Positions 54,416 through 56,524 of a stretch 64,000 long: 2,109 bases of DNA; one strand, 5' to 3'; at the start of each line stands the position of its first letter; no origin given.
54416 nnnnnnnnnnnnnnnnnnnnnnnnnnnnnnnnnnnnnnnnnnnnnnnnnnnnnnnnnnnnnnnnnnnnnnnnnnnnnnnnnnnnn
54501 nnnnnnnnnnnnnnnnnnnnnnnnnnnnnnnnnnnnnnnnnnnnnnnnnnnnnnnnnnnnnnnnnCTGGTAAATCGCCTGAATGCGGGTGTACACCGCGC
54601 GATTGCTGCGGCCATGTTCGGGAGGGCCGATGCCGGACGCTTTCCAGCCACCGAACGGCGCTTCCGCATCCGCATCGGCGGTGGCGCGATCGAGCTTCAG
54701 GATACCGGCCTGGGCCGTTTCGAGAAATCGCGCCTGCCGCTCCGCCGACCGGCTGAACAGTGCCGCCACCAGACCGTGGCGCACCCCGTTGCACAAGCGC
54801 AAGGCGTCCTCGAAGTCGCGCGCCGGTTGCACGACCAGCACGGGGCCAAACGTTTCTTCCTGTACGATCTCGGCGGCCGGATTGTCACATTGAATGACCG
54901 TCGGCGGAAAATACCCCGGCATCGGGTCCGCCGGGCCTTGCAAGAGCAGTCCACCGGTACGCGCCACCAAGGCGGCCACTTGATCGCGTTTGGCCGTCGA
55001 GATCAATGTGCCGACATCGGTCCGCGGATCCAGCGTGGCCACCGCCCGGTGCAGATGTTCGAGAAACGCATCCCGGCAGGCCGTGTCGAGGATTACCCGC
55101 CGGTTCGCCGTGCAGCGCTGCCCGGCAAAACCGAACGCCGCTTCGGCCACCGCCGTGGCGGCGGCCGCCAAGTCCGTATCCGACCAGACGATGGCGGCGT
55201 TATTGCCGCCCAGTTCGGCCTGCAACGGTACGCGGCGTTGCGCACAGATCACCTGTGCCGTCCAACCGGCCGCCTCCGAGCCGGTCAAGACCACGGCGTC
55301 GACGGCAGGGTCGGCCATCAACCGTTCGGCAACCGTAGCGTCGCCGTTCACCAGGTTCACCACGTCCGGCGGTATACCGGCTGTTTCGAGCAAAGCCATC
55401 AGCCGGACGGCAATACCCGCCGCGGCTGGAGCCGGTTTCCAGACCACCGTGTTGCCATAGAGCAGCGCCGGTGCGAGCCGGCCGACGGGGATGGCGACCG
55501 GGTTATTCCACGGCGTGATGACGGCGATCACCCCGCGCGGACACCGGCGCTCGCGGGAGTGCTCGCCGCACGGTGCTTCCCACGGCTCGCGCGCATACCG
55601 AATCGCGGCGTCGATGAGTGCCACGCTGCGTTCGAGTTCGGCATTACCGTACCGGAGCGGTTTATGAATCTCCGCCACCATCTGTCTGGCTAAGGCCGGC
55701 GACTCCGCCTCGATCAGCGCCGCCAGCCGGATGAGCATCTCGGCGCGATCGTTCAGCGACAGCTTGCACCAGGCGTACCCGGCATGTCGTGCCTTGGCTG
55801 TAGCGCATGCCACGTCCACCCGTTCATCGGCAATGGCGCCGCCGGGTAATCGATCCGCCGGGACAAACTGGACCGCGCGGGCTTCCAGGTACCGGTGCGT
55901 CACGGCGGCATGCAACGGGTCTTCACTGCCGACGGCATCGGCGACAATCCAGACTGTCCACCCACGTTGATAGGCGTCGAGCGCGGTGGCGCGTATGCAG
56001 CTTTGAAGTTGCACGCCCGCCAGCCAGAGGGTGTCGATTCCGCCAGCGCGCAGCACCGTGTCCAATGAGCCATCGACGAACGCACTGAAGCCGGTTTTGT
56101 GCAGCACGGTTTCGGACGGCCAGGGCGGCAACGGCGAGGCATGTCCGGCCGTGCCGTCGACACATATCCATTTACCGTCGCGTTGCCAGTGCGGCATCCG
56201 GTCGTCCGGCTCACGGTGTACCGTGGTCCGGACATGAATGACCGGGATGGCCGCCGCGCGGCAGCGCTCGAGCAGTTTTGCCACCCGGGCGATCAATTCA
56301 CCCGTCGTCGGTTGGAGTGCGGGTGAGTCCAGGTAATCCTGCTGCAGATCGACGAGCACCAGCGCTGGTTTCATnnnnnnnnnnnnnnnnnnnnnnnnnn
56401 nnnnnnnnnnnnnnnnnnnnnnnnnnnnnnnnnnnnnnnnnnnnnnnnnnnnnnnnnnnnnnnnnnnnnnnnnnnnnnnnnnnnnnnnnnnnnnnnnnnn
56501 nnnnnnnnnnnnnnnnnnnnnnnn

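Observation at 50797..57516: Four-gene minus-strand operon linked by ATGA/GTGA start-stop overlaps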

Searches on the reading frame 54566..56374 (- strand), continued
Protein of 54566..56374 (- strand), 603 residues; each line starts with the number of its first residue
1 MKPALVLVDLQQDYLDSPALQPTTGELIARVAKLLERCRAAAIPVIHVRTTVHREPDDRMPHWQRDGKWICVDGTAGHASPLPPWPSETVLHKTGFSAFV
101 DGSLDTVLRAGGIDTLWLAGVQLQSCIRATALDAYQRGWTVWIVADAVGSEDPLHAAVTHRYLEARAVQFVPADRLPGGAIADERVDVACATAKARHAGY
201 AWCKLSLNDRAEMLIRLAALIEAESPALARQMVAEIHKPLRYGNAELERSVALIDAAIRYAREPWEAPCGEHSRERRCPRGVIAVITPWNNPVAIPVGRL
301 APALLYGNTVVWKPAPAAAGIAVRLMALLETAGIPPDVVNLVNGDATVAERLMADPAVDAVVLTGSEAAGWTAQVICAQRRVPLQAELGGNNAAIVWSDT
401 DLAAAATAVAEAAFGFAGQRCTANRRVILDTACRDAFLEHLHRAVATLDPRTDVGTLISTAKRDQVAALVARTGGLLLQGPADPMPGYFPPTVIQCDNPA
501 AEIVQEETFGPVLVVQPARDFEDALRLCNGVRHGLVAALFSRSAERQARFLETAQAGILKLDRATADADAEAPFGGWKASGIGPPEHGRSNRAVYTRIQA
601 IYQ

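Call 68: search_protein_families(library=pfam, proteins=[L060:3927-6674:+, L053:9940-10947:-, L076:2896-3771:+, L076:1842-3107:+, L099:11583-12659:-, L075:5246-5878:-], max_evalue=0.0001)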
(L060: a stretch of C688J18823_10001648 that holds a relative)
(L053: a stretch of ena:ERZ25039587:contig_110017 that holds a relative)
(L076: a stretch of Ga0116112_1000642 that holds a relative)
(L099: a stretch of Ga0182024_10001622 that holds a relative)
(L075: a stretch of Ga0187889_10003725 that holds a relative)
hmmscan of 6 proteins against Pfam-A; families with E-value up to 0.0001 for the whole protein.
L060:3927-6674:+ (916 aa): 5 families
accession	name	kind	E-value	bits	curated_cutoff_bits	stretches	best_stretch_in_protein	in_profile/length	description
PF00501.34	AMP-binding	-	1.6e-67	228.4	29.9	1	45-394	1-384/384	AMP-binding enzyme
PF00975.26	Thioesterase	-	2.9e-22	80.4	26.4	1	648-907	2-224/226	Thioesterase domain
PF00550.31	PP-binding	-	5.1e-16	59.1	20.8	1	558-618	4-66/67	Phosphopantetheine attachment site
PF13193.12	AMP-binding_C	-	2.7e-12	47.9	24.5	1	451-526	1-76/76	AMP-binding enzyme C-terminal domain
PF12697.13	Abhydrolase_6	-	7.6e-07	30.4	26.3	1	665-902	17-215/217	Alpha/beta hydrolase family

L053:9940-10947:- (336 aa): 0 families

L076:2896-3771:+ (292 aa): 0 families

L076:1842-3107:+ (422 aa): 0 families

L099:11583-12659:- (359 aa): 0 families

L075:5246-5878:- (211 aa): 0 families

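Call 74: search_protein_families(library=pfam, proteins=[L091:3223-4212:+, L091:4228-5379:+, L091:5369-6913:+, L091:6968-8722:+, L091:8728-10293:+, L091:10293-11102:+, L091:11152-13557:-], max_evalue=0.0001)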
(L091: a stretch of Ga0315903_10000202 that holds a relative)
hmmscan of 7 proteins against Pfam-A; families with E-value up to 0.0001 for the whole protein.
L091:3223-4212:+ (330 aa): 0 families

L091:4228-5379:+ (384 aa): 1 family
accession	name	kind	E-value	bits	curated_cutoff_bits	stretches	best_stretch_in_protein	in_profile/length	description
PF00180.25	Iso_dh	-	1.2e-68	232.4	27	1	29-366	2-347/348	Isocitrate/isopropylmalate dehydrogenase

L091:5369-6913:+ (515 aa): 0 families

L091:6968-8722:+ (585 aa): 2 families
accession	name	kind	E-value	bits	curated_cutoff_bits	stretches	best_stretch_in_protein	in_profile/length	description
PF00171.27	Aldedh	-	3.9e-93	312.9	23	1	177-583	25-461/461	Aldehyde dehydrogenase family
PF00857.26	Isochorismatase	-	4.2e-33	115.3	27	1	11-162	1-158/175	Isochorismatase domain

L091:8728-10293:+ (522 aa): 0 families

L091:10293-11102:+ (270 aa): 5 families
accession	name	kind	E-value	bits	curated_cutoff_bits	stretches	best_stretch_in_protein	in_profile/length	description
PF08241.18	Methyltransf_11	-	2.6e-12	47.7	21.2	1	59-147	5-94/95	Methyltransferase domain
PF13649.12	Methyltransf_25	-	3.5e-10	40.9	27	1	59-144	6-97/97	Methyltransferase domain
PF13489.12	Methyltransf_23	-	1.5e-06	28.5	27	1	70-200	43-162/164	Methyltransferase domain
PF08242.18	Methyltransf_12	-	1.7e-06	29.1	30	1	72-146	21-98/98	Methyltransferase domain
PF13847.12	Methyltransf_31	-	3.2e-05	24.1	27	1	74-149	31-110/145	Methyltransferase domain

L091:11152-13557:- (802 aa): 3 families
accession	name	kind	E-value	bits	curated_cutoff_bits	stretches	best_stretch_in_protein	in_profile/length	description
PF00069.31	Pkinase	-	7.2e-40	137.5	31.7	1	21-271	3-253/263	Protein kinase domain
PF07714.23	PK_Tyr_Ser-Thr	-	6.6e-28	98.1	23.1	1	22-270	4-249/258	Protein tyrosine and serine/threonine kinase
PF03109.22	ABC1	-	2.7e-06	27.1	22.9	1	92-169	144-221/244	ABC1 atypical kinase-like domain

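Call 89: find_encoding_contigs(protein=P0122, flank=10000, max_places=2)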
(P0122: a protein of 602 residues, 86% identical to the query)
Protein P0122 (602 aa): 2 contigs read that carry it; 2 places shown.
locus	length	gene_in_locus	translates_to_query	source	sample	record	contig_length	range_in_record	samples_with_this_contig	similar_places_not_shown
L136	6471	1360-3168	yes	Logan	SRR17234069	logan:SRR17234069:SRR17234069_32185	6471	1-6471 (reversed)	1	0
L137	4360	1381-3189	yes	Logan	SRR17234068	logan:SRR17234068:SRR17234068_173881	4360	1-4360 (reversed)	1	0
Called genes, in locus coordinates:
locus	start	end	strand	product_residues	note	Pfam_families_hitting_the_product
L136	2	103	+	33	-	?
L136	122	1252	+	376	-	PF00180:Iso_dh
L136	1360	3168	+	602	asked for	PF00857:Isochorismatase, PF00171:Aldedh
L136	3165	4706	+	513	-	-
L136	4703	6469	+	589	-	?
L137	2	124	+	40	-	?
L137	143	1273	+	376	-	PF00180:Iso_dh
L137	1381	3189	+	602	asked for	PF00857:Isochorismatase, PF00171:Aldedh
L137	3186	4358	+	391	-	?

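Call 97: search_protein_families(library=ncbifam, proteins=[L060:3927-6674:+, L053:9940-10947:-, L076:2896-3771:+, L076:1842-3107:+, L099:11583-12659:-, L075:5246-5878:-, L054:3878-5128:-], max_evalue=0.00001)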
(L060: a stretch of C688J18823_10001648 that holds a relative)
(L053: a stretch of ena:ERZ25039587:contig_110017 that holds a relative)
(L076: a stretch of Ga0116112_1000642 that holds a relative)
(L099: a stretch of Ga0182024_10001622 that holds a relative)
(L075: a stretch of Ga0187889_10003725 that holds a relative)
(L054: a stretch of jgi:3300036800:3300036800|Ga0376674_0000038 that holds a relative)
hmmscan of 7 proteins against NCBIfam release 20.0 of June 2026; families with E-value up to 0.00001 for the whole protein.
L060:3927-6674:+ (916 aa): 106 families (the best 25 are shown)
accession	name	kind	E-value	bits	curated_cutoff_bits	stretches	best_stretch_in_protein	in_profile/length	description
NF004282.0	PRK05691.1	subfamily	2.6e-104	349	4090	1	36-627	3717-4316/4334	non-ribosomal peptide synthase/polyketide synthase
NF041803.1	NRPS_SolG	exception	1.6e-101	340.6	2200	1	44-620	566-1157/1163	solanimycin non-ribosomal peptide synthetase SolG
TIGR01733.1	AA-adenyl-dom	subfamily_domain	6.5e-100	334.8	317.4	1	66-467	1-409/409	amino acid adenylation domain-containing protein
NF047350.1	aureusi_NRPS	equivalog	7.6e-94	314.9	2500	1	36-622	410-978/2373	aureusimine non-ribosomal peptide synthetase AusA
NF038078.1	NRPS_MxcG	equivalog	6.8e-91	305.3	2300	1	43-621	460-1043/1442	myxochelin non-ribosomal peptide synthetase MxcG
NF007605.2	PRK10252.1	equivalog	2.4e-86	290.4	2400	1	44-754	459-1170/1292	enterobactin non-ribosomal peptide synthetase EntF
NF003417.0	PRK04813.1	subfamily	1.6e-71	241.4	476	1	43-532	7-499/505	D-alanine--poly(phosphoribitol) ligase subunit DltA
TIGR01734.1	D-ala-DACP-lig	equivalog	6.4e-68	229.5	559.85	1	45-532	6-498/504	D-alanine--poly(phosphoribitol) ligase subunit DltA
NF004837.0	PRK06187.1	subfamily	2.8e-61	207.4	476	1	39-535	8-521/531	long-chain-fatty-acid--CoA ligase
TIGR03098.1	ligase_PEP_1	hypoth_equivalog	8.3e-61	206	592.35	1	46-532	7-514/517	acyl-CoA ligase (AMP-forming), exosortase A system-associated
TIGR03443.1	alpha_am_amid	equivalog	4.2e-59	200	1030.1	1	175-624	409-922/1390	L-aminoadipate-semialdehyde dehydrogenase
NF005858.0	PRK07787.1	subfamily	1e-44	152.8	575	1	48-532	10-468/471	acyl-CoA synthetase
NF005801.1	PRK07656.1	equivalog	5.4e-44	150.7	657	1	39-531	1-498/500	FadD3 family acyl-CoA ligase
NF006572.0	PRK09088.1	equivalog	7.5e-44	150.2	696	1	49-532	11-483/491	acyl-CoA synthetase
TIGR01923.1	menE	equivalog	1.1e-43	149.7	330.15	1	66-532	1-442/442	o-succinylbenzoate--CoA ligase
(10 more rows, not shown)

L053:9940-10947:- (336 aa): 0 families

L076:2896-3771:+ (292 aa): 0 families

L076:1842-3107:+ (422 aa): 0 families

L099:11583-12659:- (359 aa): 0 families

L075:5246-5878:- (211 aa): 0 families

L054:3878-5128:- (417 aa): 4 families
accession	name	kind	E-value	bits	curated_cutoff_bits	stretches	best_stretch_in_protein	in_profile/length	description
NF052579.1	BetMthstMoxSdmAMthl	equivalog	6.5e-18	64.8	600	1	8-130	17-139/351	4beta-methylsterol monooxygenase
TIGR03229.1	benzo_1_2_benA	equivalog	9.5e-07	28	780.95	0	4-95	34-124/433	benzoate 1,2-dioxygenase large subunit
NF042946.1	3PPDioc_HcaE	equivalog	3.7e-06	26.2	830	1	8-93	38-123/450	3-phenylpropionate/cinnamic acid dioxygenase subunit alpha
NF058607.1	GlBtMonoOxGbcA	equivalog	3.7e-06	25.6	670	0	4-87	51-134/420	glycine betaine monooxygenase oxygenase subunit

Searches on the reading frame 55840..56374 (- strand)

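Call 42: search_solved_structures(query=window:55840-56374:-, max_evalue=0.001, show_alignments=4)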
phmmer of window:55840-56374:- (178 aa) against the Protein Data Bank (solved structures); distinct sequences matched with E-value up to 0.001: 52.
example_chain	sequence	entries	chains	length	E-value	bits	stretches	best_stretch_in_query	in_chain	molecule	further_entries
3hu5_A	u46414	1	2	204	3.9e-21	78.7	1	4-173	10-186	Isochorismatase family protein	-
3eef_A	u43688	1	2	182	2.7e-19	72.7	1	1-151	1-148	N-carbamoylsarcosine amidase related protein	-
1ilw_A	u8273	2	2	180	1.2e-14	57.6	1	3-165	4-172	180 aa long hypothetical Pyrazinamidase/nicotinamidase | 180aa long hypothetical Pyrazinamidase/Nicotinamidase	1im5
7l6j_A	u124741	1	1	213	6.8e-13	51.8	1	5-150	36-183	Putative hydrolase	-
3txy_A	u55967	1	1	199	4.9e-12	49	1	4-150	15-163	Isochorismatase family protein family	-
3irv_A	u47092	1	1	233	6.1e-11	45.5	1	2-152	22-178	CYSTEINE HYDROLASE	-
3mcw_A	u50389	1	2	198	6.3e-11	45.4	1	2-148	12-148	Putative hydrolase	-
4l07_A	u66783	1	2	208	5.3e-10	42.4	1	2-149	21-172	Hydrolase, isochorismatase family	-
3kl2_A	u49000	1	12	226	8.2e-10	41.8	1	23-151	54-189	Putative isochorismatase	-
1j2r_A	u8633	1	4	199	9.9e-10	41.5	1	3-165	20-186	Hypothetical isochorismatase family protein yecD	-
3hb7_A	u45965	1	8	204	2.3e-09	40.3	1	2-151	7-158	Isochorismatase hydrolase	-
26st_A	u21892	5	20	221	2.6e-09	40.1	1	2-154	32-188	N-carbamoylsarcosine amidohydrolase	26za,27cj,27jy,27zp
3lqy_A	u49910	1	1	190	8.7e-09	38.5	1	4-153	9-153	putative isochorismatase hydrolase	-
4l08_B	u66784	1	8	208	9.8e-09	38.3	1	2-149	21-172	Hydrolase, isochorismatase family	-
6xix_A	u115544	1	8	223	5.1e-08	35.9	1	71-165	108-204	Cysteine hydrolase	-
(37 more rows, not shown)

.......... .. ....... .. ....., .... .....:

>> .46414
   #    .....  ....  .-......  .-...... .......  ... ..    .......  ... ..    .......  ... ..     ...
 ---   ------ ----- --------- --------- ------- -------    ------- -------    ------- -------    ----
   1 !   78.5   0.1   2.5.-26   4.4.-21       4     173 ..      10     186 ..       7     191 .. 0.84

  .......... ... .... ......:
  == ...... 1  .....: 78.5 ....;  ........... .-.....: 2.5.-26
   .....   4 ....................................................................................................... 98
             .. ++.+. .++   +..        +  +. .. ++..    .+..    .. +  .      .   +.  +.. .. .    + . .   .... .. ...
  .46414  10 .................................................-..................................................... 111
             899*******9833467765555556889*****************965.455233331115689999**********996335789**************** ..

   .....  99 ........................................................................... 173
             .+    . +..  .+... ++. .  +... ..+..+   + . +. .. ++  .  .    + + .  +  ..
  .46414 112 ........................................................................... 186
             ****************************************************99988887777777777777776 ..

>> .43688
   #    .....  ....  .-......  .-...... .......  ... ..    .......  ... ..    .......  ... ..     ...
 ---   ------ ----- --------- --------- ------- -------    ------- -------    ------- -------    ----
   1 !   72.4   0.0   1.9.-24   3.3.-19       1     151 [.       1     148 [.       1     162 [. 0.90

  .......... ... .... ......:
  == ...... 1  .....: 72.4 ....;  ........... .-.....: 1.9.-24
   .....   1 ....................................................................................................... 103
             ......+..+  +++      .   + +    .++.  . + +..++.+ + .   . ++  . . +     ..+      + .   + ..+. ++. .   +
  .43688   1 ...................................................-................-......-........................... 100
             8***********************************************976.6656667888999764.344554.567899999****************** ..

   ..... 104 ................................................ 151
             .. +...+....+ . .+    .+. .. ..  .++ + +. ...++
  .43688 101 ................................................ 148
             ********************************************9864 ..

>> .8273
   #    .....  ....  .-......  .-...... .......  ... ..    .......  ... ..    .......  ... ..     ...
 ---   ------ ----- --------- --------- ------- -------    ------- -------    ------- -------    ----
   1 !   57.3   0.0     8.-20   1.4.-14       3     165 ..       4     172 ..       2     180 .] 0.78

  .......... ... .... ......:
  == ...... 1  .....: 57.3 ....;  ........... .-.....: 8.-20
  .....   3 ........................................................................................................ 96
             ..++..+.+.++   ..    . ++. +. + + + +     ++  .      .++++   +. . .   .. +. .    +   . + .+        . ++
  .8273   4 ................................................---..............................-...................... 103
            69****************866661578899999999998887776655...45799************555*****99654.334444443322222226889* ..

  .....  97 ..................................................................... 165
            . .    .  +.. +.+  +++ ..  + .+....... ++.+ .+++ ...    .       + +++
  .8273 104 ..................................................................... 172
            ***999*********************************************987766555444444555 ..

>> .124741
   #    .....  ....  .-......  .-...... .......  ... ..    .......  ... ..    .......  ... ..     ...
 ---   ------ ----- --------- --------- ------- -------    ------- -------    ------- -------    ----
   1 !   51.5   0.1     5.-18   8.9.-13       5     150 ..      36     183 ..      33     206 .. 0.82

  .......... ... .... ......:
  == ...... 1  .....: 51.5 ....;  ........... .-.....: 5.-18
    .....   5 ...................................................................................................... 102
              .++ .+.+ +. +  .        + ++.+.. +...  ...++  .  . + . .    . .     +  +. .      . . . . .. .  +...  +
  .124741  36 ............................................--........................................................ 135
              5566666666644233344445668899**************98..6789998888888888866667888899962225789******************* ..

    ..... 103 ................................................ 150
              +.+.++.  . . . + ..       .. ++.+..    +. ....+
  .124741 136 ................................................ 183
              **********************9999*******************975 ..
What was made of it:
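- Checked: It also aligns to residue 1 of PDB 3eef (call 42).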
